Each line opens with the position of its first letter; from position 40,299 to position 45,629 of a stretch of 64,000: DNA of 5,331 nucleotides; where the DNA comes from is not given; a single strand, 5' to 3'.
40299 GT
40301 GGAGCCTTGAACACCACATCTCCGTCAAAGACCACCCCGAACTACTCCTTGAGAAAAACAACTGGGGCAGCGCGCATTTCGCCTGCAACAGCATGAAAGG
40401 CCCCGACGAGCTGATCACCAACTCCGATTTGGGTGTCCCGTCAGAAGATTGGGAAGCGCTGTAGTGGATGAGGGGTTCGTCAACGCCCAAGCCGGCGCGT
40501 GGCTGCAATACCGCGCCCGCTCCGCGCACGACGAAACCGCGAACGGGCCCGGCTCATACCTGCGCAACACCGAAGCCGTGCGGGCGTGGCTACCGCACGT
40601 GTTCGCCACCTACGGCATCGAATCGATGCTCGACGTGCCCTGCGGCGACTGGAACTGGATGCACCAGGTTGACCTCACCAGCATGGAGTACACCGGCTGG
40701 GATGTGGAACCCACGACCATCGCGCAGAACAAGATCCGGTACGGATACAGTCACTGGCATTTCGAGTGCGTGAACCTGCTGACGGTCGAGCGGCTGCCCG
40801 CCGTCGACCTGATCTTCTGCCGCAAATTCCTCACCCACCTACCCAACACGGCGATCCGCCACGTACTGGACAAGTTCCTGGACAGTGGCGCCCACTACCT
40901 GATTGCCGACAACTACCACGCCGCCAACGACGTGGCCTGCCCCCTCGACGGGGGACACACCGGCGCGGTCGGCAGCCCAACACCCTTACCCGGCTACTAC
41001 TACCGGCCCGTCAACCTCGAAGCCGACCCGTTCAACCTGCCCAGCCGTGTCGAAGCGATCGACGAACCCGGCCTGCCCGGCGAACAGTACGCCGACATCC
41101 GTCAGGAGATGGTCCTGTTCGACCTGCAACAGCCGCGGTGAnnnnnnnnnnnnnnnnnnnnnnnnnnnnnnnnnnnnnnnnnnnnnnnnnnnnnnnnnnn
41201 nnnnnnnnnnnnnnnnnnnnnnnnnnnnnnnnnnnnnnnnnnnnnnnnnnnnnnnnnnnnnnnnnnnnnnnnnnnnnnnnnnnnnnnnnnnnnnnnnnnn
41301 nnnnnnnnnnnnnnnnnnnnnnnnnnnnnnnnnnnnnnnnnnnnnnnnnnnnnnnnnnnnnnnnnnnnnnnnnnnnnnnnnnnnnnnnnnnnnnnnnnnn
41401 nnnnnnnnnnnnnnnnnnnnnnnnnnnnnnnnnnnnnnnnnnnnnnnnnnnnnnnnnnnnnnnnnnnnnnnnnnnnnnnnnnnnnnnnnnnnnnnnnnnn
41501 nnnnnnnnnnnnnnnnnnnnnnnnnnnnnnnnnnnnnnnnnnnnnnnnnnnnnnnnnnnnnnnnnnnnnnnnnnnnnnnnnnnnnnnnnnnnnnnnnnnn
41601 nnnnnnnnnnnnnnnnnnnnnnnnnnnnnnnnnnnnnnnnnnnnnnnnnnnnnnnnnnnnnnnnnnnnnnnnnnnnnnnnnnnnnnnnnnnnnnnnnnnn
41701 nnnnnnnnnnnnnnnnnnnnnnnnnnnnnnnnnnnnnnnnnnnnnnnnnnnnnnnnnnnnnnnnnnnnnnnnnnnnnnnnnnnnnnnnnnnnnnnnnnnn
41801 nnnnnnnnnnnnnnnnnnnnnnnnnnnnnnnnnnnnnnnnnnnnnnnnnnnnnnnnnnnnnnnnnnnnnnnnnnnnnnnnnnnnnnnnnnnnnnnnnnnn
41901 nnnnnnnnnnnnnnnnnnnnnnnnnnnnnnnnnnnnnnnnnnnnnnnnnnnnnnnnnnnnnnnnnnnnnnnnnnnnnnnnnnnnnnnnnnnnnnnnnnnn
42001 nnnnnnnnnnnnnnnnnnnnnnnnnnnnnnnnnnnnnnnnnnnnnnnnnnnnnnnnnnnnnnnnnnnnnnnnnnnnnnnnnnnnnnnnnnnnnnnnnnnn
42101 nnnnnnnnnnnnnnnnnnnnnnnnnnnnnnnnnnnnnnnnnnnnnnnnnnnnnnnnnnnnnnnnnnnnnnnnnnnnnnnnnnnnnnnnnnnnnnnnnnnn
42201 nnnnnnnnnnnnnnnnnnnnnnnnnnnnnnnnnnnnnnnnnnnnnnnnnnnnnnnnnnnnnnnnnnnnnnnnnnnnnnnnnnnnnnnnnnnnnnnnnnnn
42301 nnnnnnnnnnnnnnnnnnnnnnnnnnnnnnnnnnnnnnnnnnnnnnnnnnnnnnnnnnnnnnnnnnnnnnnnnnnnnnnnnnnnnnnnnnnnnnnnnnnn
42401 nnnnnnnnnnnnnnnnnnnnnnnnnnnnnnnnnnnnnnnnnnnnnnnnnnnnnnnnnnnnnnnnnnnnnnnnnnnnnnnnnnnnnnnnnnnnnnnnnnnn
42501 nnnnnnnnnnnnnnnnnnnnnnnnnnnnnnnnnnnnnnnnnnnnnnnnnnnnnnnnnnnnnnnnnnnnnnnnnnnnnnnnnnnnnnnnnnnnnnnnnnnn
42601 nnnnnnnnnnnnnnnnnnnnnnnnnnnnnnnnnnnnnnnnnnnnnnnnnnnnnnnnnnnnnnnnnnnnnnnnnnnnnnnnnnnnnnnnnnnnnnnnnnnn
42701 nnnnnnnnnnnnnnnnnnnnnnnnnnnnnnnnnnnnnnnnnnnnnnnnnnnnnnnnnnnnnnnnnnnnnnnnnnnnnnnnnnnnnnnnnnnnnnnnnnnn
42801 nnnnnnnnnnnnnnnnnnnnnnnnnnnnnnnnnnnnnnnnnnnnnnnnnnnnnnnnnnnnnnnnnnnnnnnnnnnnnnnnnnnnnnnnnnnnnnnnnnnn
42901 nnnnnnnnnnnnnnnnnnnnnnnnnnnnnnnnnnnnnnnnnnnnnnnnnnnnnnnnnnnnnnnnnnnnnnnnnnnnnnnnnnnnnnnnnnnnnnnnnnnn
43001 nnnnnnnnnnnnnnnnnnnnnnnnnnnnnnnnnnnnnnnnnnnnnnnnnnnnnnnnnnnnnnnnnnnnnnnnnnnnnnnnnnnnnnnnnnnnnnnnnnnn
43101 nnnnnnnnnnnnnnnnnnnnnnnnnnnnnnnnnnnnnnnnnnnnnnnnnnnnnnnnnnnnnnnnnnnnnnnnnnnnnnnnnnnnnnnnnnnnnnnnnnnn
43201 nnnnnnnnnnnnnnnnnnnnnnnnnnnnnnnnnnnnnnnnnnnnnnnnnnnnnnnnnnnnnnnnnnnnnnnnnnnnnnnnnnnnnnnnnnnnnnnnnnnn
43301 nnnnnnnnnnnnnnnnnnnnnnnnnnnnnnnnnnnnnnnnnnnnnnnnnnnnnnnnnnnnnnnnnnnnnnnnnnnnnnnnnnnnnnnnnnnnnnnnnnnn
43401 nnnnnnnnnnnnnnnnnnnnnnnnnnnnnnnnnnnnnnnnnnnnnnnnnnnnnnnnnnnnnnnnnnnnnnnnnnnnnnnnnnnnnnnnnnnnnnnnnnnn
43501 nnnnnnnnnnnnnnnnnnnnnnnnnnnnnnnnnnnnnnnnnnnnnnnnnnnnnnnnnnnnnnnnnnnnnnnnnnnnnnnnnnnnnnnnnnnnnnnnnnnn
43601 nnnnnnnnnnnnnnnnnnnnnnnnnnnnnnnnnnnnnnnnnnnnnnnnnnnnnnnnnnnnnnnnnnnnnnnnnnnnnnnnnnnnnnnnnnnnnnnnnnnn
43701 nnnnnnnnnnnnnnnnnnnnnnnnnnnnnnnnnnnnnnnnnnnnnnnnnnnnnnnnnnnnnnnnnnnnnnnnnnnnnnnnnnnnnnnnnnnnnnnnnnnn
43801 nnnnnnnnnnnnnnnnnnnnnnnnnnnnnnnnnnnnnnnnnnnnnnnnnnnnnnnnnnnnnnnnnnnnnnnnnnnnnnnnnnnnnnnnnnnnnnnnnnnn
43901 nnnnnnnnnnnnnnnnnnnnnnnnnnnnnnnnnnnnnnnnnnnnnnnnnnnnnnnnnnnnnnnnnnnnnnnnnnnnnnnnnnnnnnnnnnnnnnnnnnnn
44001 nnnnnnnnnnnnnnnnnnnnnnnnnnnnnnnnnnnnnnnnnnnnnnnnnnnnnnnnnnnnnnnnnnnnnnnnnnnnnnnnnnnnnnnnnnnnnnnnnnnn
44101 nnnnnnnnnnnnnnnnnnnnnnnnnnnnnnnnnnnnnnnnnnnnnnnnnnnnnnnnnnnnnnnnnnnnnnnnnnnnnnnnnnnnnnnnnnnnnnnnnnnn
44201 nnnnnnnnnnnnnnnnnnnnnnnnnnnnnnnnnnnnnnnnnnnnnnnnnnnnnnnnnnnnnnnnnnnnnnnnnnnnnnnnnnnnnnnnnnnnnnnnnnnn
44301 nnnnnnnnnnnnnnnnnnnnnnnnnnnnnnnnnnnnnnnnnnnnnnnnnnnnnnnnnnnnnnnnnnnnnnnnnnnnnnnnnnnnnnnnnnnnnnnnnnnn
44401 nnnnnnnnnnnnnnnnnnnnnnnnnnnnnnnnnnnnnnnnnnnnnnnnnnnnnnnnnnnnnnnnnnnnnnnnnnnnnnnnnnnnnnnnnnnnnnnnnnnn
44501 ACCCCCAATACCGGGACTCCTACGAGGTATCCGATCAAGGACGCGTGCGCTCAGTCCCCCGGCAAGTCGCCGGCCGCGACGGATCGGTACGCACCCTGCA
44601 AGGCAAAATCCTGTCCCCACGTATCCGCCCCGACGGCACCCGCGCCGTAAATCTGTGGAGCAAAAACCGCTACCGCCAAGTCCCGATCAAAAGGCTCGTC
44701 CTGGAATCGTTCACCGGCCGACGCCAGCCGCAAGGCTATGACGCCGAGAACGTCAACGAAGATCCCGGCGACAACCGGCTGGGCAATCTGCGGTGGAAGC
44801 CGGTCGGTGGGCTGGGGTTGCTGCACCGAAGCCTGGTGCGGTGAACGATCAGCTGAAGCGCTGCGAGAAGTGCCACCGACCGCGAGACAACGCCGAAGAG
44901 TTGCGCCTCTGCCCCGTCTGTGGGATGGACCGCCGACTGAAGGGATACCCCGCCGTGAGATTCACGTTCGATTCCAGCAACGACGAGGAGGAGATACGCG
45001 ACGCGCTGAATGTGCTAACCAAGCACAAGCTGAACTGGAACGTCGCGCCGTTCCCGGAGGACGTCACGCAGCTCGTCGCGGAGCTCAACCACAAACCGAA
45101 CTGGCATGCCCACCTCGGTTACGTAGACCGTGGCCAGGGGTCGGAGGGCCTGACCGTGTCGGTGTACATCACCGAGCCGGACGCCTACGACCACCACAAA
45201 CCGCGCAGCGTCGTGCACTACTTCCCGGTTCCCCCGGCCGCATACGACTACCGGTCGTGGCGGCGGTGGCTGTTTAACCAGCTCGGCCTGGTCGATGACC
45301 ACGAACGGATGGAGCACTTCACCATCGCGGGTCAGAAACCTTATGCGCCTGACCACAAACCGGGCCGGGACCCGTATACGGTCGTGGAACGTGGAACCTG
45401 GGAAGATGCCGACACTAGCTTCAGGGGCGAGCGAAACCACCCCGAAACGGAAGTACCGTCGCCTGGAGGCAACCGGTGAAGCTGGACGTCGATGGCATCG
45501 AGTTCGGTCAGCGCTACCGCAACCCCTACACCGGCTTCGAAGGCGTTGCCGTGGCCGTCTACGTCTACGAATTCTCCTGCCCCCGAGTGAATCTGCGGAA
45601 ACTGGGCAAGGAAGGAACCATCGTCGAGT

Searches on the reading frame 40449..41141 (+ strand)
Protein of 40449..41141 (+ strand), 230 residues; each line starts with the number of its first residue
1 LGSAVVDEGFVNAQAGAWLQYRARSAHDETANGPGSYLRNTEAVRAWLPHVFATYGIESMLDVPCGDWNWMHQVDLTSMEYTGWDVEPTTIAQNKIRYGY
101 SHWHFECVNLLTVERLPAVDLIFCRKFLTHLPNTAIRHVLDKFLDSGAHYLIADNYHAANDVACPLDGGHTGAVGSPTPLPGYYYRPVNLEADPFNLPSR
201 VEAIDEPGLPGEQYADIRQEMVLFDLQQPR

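Call 43: search_protein_families(library=phrogs, proteins=[window:40449-41141:+], max_evalue=0.001)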
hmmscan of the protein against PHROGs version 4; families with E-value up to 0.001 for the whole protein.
window:40449-41141:+ (230 aa): 1 family
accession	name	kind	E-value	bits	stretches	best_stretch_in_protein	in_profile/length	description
phrog_3382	-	other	2e-49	168.6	1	21-214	12-197/207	methyltransferase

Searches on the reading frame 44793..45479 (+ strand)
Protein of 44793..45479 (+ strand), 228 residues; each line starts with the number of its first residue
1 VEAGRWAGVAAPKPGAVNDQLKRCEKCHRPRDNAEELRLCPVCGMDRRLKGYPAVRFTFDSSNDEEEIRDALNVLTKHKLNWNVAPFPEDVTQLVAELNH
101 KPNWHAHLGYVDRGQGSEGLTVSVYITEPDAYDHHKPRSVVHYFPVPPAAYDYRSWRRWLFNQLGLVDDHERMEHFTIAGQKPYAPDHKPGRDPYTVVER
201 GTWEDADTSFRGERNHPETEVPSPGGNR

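Call 43: search_protein_families(library=phrogs, proteins=[window:44793-45479:+], max_evalue=0.001)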
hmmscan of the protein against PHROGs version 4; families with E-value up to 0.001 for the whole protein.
window:44793-45479:+ (228 aa): 2 families
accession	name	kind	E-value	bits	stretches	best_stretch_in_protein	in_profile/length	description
phrog_1540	-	unknown function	2.5e-12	47.5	1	83-199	43-162/333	-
phrog_19115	-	unknown function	0.00031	22.2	1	18-47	3-32/111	-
